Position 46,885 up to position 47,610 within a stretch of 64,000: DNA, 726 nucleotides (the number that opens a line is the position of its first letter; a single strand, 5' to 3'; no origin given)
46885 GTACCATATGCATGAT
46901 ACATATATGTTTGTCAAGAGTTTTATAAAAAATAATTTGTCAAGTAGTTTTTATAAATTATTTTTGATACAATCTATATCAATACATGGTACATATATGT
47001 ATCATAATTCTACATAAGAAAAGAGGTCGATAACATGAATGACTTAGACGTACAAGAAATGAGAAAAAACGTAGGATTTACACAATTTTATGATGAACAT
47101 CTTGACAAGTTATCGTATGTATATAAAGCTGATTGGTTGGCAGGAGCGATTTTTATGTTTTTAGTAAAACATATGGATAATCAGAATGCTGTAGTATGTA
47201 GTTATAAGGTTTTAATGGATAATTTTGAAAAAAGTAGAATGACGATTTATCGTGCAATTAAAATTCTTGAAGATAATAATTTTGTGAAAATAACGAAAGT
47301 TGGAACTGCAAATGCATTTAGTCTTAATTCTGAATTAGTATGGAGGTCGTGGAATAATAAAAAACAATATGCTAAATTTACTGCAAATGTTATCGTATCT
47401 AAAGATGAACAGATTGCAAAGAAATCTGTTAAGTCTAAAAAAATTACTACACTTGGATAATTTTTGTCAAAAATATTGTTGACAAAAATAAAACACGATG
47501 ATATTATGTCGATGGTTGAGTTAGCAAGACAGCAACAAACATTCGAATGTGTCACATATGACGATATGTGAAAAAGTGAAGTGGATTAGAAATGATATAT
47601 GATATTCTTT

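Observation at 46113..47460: Plasmid-type replicon (RepA_N protein, palindrome/iteron cluster, RepL) inside a phage that also encodes its own replisome: phage-plasmid signature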

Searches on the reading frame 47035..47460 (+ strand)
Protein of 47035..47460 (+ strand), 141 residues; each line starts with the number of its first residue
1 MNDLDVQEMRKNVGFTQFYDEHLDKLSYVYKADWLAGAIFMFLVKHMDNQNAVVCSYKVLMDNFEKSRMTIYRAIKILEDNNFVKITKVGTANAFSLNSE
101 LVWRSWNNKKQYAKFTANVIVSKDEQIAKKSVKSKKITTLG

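Call 3: search_protein_families(library=pfam, proteins=[window:47035-47460:+], max_evalue=1)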
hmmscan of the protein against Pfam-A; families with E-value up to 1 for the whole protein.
window:47035-47460:+ (141 aa): 6 families
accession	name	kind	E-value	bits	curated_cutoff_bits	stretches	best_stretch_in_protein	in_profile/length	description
PF13730.12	HTH_36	-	3.4e-05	24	25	1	38-83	9-54/55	Helix-turn-helix domain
PF05732.17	RepL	-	6e-05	23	20.3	1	39-113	60-131/164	Firmicute plasmid replication protein (RepL)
PF08279.18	HTH_11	-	0.001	19.3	25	1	58-88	19-48/55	HTH domain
PF01475.25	FUR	-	0.051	14.2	23.1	1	62-99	37-75/121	Ferric uptake regulator family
PF00392.27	GntR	-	0.052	13.7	27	1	60-86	30-56/64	Bacterial regulatory proteins, gntR family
PF14502.12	HTH_41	-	0.21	11.5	25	1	62-90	14-42/48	Helix-turn-helix domain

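Call 4: search_protein_families(library=phrogs, proteins=[window:47035-47460:+], max_evalue=0.1)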
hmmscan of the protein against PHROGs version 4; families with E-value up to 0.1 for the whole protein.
window:47035-47460:+ (141 aa): 8 families
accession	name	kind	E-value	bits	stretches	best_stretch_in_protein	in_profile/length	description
phrog_186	-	DNA, RNA and nucleotide metabolism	4.1e-06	27.7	1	8-131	15-130/308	DnaD-like helicase loader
phrog_270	-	DNA, RNA and nucleotide metabolism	3e-05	24.6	1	32-96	45-109/383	replication initiation protein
phrog_7498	-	DNA, RNA and nucleotide metabolism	9.1e-05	22.7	1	54-126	56-134/296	DnaD-like helicase loader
phrog_428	-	DNA, RNA and nucleotide metabolism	0.00056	20.2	1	28-108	99-182/455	replication initiation protein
phrog_26369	-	DNA, RNA and nucleotide metabolism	0.0022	18.1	1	38-89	63-115/347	replication initiation protein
phrog_4617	-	DNA, RNA and nucleotide metabolism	0.0052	17.4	1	38-92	21-75/223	replication initiation protein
phrog_1835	-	DNA, RNA and nucleotide metabolism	0.012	16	1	56-125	69-120/301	HTH DNA binding protein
phrog_678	-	DNA, RNA and nucleotide metabolism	0.014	16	1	51-134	82-162/346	replication initiation O-like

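Call 11: search_dna_similar(query=window:47035-47460:+, collection=phages, mode=protein, max_rows=30, max_evalue=0.01)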
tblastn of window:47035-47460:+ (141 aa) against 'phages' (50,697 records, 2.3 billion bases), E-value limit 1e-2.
Records with a match: 5; places in all: 5; records where one place covers at least 80% of the query: 2.
Best place of each record, by identity: <60% 5.
By first word of the organism name: Vibrio 2; Burkholderia 2; Escherichia 1.
By host as written in the record: Vibrio breoganii 2; Burkholderia glumae 2; - 1.
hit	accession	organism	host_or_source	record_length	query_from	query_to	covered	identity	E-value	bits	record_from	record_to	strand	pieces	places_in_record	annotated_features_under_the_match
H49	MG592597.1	Vibrio phage 1.233.A._10N.261.51.E6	Vibrio breoganii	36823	11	128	84%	31.7%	2e-12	69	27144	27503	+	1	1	replication protein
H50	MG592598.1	Vibrio phage 1.233.B._10N.261.51.E6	Vibrio breoganii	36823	11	128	84%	31.7%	2e-12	69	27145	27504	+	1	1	replication protein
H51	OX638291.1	Escherichia phage vB_EcoP-CC2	-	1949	39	130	65%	35.5%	2e-7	54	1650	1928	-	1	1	hypothetical protein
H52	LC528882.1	Burkholderia phage FLC5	Burkholderia glumae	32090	35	129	67%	30.5%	3e-9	59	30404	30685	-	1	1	ORF44: hypothetical protein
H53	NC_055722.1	Burkholderia phage FLC5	Burkholderia glumae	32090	35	129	67%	30.5%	3e-9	59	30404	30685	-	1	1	ORF44: hypothetical protein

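Call 17: find_homologous_proteins(query=window:47035-47460:+)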
Query window:47035-47460:+ (141 aa): 6 proteins with E <= 0.001 among 12 candidates.
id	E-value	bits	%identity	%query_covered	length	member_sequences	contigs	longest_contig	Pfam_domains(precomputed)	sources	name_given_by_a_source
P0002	2.3e-86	304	100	100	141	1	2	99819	-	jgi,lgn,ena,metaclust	metaclust:\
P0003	3.0e-29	120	46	79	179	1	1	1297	-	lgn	-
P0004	7.2e-27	112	42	84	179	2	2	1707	PF13730.13,PF05732.17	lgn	-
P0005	5.3e-23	99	42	95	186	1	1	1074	PF05732.17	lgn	-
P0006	5.8e-23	99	41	89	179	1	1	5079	PF05732.17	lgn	-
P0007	2.3e-22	97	44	84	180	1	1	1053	PF05732.17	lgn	-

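Call 19: find_encoding_contigs(protein=P0006, flank=10000, max_places=6)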
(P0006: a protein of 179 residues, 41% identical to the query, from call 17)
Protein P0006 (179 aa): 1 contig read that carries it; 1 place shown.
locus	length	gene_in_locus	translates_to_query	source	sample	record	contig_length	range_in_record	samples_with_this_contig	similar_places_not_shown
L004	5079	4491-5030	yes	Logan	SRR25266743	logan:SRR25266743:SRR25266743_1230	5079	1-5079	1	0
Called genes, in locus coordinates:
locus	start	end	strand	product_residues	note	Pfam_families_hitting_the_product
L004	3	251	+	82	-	?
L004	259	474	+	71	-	-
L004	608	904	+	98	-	PF02604:PhdYeFM_antitox (weak)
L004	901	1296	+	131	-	PF13470:PIN_3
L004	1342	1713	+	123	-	PF20460:DUF6713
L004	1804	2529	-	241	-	-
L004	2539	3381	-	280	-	PF00589:Phage_integrase (faint)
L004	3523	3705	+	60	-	-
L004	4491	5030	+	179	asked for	PF05732:RepL (weak)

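Call 26: find_related_loci(query=window:47035-47460:+, collection=viral_contigs, flank=10000)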
Query window:47035-47460:+ (141 aa) in viral_contigs; peptide patterns used: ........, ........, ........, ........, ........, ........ (x = any residue, [..] = any of these).
9 stretches matched a pattern, but none encodes a relative of the query by tblastn (E <= 1e-3).

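Call 39: search_solved_structures(query=window:47035-47460:+, max_evalue=1, show_alignments=2)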
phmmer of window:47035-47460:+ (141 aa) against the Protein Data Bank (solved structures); distinct sequences matched with E-value up to 1: 38.
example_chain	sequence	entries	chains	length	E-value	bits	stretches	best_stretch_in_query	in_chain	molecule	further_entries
3io7_A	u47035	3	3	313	0.12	15.7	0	27-84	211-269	Tyrosine-protein kinase JAK2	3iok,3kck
3jy9_A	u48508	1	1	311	0.12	15.7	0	14-86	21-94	Tyrosine-protein kinase JAK2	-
9t20_A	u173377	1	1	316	0.12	15.7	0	31-84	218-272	Tyrosine-protein kinase JAK2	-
4ytc_A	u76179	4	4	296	0.15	15.3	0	27-84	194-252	Tyrosine-protein kinase JAK2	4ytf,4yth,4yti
5hez_A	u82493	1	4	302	0.18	15.1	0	30-84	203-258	Tyrosine-protein kinase JAK2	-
3ugc_A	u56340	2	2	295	0.19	15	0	31-84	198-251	Tyrosine-protein kinase JAK2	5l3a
7teu_A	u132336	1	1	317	0.21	14.9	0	31-84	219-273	Tyrosine-protein kinase JAK2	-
10pj_A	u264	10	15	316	0.21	14.9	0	30-84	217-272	Tyrosine-protein kinase JAK2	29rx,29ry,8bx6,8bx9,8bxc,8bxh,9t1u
2vnc_A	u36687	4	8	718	0.21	14.8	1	48-116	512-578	GLYCOGEN OPERON PROTEIN GLGX | Glycogen debranching enzyme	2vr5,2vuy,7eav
8bm2_A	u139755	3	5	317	0.22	14.8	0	30-84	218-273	Tyrosine-protein kinase JAK2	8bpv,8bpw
4mnu_A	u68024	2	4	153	0.25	14.6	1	23-84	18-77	SlyA-like transcription regulator | MarR family transcriptional regulator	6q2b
4bbe_A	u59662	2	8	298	0.26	14.6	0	30-84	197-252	TYROSINE-PROTEIN KINASE JAK2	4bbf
3zmm_A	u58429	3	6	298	0.3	14.4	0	30-84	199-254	TYROSINE-PROTEIN KINASE JAK2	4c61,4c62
2xa4_A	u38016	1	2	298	0.31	14.3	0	31-84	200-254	TYROSINE-PROTEIN KINASE JAK2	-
6aaj_A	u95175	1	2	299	0.31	14.3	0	28-84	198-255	Tyrosine-protein kinase JAK2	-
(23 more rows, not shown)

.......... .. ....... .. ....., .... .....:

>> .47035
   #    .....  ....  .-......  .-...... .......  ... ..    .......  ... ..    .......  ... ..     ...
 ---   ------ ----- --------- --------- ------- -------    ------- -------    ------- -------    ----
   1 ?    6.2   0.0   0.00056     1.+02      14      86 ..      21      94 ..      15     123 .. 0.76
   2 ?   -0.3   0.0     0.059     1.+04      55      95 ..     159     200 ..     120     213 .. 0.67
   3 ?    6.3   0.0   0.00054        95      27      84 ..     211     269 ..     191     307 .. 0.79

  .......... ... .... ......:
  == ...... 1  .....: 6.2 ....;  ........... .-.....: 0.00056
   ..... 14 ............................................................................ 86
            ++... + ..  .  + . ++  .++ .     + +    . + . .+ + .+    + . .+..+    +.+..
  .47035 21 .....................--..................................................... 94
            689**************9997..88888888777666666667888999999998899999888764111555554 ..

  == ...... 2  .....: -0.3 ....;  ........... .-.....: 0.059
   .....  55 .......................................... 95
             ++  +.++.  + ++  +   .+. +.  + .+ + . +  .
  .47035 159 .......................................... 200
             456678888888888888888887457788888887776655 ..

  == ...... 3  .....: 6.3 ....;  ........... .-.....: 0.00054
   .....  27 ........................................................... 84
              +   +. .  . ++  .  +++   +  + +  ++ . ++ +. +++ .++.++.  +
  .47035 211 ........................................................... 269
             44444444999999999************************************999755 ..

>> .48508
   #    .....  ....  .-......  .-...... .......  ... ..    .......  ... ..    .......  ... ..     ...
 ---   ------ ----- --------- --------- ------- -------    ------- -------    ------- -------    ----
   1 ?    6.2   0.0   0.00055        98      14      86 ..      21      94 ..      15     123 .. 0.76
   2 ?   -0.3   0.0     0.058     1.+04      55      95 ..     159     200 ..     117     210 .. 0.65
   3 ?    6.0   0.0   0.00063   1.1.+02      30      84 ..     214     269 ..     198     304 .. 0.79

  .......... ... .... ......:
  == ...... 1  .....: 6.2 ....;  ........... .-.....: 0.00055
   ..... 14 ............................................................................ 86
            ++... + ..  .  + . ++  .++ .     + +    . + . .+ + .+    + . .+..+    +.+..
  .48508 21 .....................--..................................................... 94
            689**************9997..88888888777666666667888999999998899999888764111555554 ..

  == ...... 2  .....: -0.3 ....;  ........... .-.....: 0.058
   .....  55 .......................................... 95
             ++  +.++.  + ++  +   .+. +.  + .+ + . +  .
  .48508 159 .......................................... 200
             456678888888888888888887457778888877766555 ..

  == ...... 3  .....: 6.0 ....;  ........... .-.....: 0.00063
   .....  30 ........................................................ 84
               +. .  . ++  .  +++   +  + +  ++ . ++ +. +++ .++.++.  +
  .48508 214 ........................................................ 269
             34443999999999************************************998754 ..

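Call 44: search_dna_similar(query=window:47035-47460:+, collection=plasmids, mode=protein, max_rows=30, max_evalue=0.001)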
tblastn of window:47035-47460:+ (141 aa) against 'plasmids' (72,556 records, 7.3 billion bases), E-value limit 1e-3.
Records with a match: 376; places in all: 398; records where one place covers at least 80% of the query: 183.
Best place of each record, by identity: <60% 376.
By first word of the organism name: Escherichia 102; Pseudomonas 58; Bacillus 33; Klebsiella 23; Salmonella 16; Paracoccus 14; Arsenophonus 11; Aeromonas 10; Priestia 9; uncultured 9; and 43 more.
By predicted mobility (MOB-suite, as given by PLSDB): non-mobilizable 180; mobilizable 129; conjugative 67.
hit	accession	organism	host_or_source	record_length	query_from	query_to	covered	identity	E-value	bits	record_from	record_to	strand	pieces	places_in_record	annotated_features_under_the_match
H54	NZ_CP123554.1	Arsenophonus nasoniae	Nasonia vitripennis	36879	4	134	93%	40.3%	1e-25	107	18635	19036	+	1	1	replication/maintenance protein RepL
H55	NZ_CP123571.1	Arsenophonus nasoniae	Nasonia vitripennis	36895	4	134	93%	40.3%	1e-25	107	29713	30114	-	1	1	replication/maintenance protein RepL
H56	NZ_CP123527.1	Arsenophonus nasoniae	Nasonia vitripennis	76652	4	134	93%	40.3%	1e-25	107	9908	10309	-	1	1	replication/maintenance protein RepL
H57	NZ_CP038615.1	Arsenophonus nasoniae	Nasonia vitripennis,pure culture,whole ...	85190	4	134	93%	40.3%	1e-25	107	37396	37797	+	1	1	replication/maintenance protein RepL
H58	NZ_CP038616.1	Arsenophonus nasoniae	Nasonia vitripennis,pure culture,whole ...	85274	4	134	93%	40.3%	1e-25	107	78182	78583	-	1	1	replication/maintenance protein RepL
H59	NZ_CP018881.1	Priestia megaterium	Camellia oleifera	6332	12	128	83%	44.9%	2e-27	113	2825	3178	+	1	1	replication/maintenance protein RepL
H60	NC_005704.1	Bacillus mycoides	soil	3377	7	125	84%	43.7%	1e-29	119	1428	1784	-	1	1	replication/maintenance protein RepL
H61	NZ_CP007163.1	Virgibacillus sp. SK37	-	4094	12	125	81%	43.9%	2e-28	115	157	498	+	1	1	replication/maintenance protein RepL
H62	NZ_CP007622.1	Bacillus pseudomycoides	-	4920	12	125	81%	43.9%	3e-27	112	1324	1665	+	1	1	replication/maintenance protein RepL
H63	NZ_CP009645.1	Bacillus pseudomycoides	-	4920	12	125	81%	43.9%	3e-27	112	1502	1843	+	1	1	replication/maintenance protein RepL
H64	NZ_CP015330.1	Priestia filamentosa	plant,Cell culture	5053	7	125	84%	42.0%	2e-28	115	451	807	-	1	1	replication/maintenance protein RepL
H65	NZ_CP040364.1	Priestia flexa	ocean sediment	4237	7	125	84%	42.0%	4e-27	112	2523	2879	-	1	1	replication/maintenance protein RepL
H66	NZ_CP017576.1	Bacillus thuringiensis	whole organism,soil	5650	8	125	84%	42.4%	1e-27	113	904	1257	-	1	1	replication/maintenance protein RepL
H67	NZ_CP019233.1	Bacillus thuringiensis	-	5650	8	125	84%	42.4%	1e-27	113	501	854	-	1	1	replication/maintenance protein RepL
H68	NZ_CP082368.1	Bacillus badius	bacterial cell,soil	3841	11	125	82%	43.5%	3e-29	118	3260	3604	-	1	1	replication/maintenance protein RepL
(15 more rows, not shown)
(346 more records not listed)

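Call 47: get_annotated_region(hit=H60, flank=2000)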
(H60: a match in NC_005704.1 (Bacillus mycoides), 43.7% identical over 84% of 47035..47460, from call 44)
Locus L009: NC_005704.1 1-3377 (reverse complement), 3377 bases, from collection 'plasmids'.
description: Bacillus mycoides plasmid pBMYdx, complete sequence
organism: Bacillus mycoides (NCBI taxid 1405)
taxonomy: Bacteria; Bacillota; Bacilli; Bacillales; Bacillaceae; Bacillus; Bacillus mycoides
host: -; source: soil; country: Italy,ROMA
typing (MOB-suite, as given by PLSDB): mobilizable; replicon rep_cluster_1892; relaxase MOBV
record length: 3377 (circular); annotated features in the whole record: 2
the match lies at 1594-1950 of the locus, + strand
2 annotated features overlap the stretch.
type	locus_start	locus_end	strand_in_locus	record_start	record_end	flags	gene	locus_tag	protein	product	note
CDS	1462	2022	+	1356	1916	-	-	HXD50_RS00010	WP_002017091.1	replication/maintenance protein RepL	GO:0006260 - DNA replication [Evidence IEA]; GO:0006276 - plasmid maintenance [Evidence IEA]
CDS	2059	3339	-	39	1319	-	-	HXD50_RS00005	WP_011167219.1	plasmid recombination protein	GO:0006310 - DNA recombination [Evidence IEA]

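Call 49: search_protein_families(library=ncbifam, proteins=[window:47035-47460:+], max_evalue=0.01)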
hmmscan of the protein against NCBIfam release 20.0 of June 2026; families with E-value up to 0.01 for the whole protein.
window:47035-47460:+ (141 aa): 2 families
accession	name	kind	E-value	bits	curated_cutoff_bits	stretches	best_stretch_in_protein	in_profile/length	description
TIGR02018.2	his_ut_repres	equivalog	0.0021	17.5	220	1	54-91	23-61/226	histidine utilization transcriptional repressor HutC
TIGR02404.1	trehalos_R_Bsub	equivalog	0.0028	17.3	211.95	1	51-132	21-108/233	trehalose operon repressor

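Call 53: get_annotated_region(hit=H68, flank=1500)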
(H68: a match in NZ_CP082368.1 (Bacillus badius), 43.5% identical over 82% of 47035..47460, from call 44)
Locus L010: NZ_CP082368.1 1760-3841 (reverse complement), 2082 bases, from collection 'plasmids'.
description: Bacillus badius strain NBPM-293 plasmid pPM4, complete sequence
organism: Bacillus badius (NCBI taxid 1455)
taxonomy: Bacteria; Bacillota; Bacilli; Bacillales; Bacillaceae; Bacillus; Bacillus badius
host: -; source: bacterial cell,soil; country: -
typing (MOB-suite, as given by PLSDB): non-mobilizable
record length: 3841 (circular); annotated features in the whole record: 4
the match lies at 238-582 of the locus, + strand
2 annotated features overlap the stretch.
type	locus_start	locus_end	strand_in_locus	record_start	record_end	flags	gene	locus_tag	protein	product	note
CDS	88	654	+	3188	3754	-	-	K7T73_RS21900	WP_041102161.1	replication/maintenance protein RepL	GO:0006260 - DNA replication [Evidence IEA]; GO:0006276 - plasmid maintenance [Evidence IEA]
CDS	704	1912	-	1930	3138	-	mobV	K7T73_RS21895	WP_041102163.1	MobV family relaxase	GO:0006310 - DNA recombination [Evidence IEA]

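Call 54: get_annotated_region(hit=H61, flank=2000)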
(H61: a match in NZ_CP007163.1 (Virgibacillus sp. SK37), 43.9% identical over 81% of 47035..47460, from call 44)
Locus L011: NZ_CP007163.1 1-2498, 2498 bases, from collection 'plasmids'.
description: Virgibacillus sp. SK37 plasmid pSK37064, complete sequence
organism: Virgibacillus sp. SK37 (NCBI taxid 403957)
taxonomy: Bacteria; Bacillota; Bacilli; Bacillales; Bacillaceae; Virgibacillus; Virgibacillus sp. SK37
host: -; source: -; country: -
typing (MOB-suite, as given by PLSDB): non-mobilizable
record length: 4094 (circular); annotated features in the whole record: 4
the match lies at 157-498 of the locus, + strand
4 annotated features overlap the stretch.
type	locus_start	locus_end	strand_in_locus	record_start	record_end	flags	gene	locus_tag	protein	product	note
CDS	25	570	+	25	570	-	-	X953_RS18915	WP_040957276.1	replication/maintenance protein RepL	GO:0006260 - DNA replication [Evidence IEA]; GO:0006276 - plasmid maintenance [Evidence IEA]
CDS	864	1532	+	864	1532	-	-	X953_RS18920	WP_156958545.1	hypothetical protein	-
CDS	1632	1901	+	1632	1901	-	-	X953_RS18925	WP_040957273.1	hypothetical protein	-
CDS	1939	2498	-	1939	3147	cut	mobV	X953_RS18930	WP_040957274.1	MobV family relaxase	GO:0006310 - DNA recombination [Evidence IEA]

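Call 55: get_annotated_region(hit=H66, flank=1500)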
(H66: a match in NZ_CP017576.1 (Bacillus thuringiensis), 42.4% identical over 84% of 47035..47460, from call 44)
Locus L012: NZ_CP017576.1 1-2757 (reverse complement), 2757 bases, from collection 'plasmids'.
description: Bacillus thuringiensis strain SCG04-02 plasmid PSCG5, complete sequence
organism: Bacillus thuringiensis (NCBI taxid 1428)
taxonomy: Bacteria; Bacillota; Bacilli; Bacillales; Bacillaceae; Bacillus; Bacillus thuringiensis
host: -; source: whole organism,soil; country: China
typing (MOB-suite, as given by PLSDB): mobilizable; replicon rep_cluster_1925; relaxase MOBV,MOBV
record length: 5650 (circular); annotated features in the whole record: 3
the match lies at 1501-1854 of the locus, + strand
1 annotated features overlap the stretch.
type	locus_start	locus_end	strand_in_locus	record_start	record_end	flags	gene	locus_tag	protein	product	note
CDS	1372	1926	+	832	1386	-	-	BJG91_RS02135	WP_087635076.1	replication/maintenance protein RepL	GO:0006260 - DNA replication [Evidence IEA]; GO:0006276 - plasmid maintenance [Evidence IEA]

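Call 56: get_annotated_region(hit=H54, flank=6000)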
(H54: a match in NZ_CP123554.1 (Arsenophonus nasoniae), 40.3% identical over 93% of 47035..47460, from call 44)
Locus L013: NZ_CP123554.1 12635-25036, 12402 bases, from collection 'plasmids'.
description: Arsenophonus nasoniae strain aNv_CH plasmid paNv_CH10, complete sequence
organism: Arsenophonus nasoniae (NCBI taxid 638)
taxonomy: Bacteria; Pseudomonadota; Gammaproteobacteria; Enterobacterales; Morganellaceae; Arsenophonus; Arsenophonus nasoniae
host: -; source: Nasonia vitripennis; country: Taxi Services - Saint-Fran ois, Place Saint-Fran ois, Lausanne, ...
typing (MOB-suite, as given by PLSDB): non-mobilizable; replicon rep_cluster_1971
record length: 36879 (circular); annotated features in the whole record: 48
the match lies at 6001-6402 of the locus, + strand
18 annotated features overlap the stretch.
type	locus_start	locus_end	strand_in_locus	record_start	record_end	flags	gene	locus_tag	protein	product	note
CDS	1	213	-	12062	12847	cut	-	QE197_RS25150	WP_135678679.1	hypothetical protein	-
CDS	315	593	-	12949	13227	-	-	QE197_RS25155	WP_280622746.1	hypothetical protein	-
CDS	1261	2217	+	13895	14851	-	-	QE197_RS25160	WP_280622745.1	plasmid segregation protein ParM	GO:0030541 - plasmid partitioning [Evidence IEA]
CDS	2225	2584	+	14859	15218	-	-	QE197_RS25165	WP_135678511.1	plasmid partitioning/stability family protein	-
CDS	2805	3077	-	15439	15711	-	-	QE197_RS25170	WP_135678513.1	hypothetical protein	-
CDS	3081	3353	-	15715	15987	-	-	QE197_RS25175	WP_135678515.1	HU family DNA-binding protein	GO:0030261 - chromosome condensation [Evidence IEA]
CDS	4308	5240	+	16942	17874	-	-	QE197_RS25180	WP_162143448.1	replication initiation protein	GO:0006270 - DNA replication initiation [Evidence IEA]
CDS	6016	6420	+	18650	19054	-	-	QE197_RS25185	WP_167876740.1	replication/maintenance protein RepL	GO:0006260 - DNA replication [Evidence IEA]; GO:0006276 - plasmid maintenance [Evidence IEA]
CDS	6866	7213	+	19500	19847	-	-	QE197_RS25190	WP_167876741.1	replication/maintenance protein RepL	GO:0006260 - DNA replication [Evidence IEA]; GO:0006276 - plasmid maintenance [Evidence IEA]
CDS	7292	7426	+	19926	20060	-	-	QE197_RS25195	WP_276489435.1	hypothetical protein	-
CDS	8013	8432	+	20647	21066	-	-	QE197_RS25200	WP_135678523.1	replication/maintenance protein RepL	GO:0006260 - DNA replication [Evidence IEA]; GO:0006276 - plasmid maintenance [Evidence IEA]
CDS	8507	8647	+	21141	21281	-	-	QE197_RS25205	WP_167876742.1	hypothetical protein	-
CDS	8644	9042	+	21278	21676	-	-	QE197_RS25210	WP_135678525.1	hypothetical protein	-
CDS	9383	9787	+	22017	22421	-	-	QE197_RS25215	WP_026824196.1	replication/maintenance protein RepL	GO:0006260 - DNA replication [Evidence IEA]; GO:0006276 - plasmid maintenance [Evidence IEA]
CDS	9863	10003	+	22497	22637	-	-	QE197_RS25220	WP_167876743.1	hypothetical protein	-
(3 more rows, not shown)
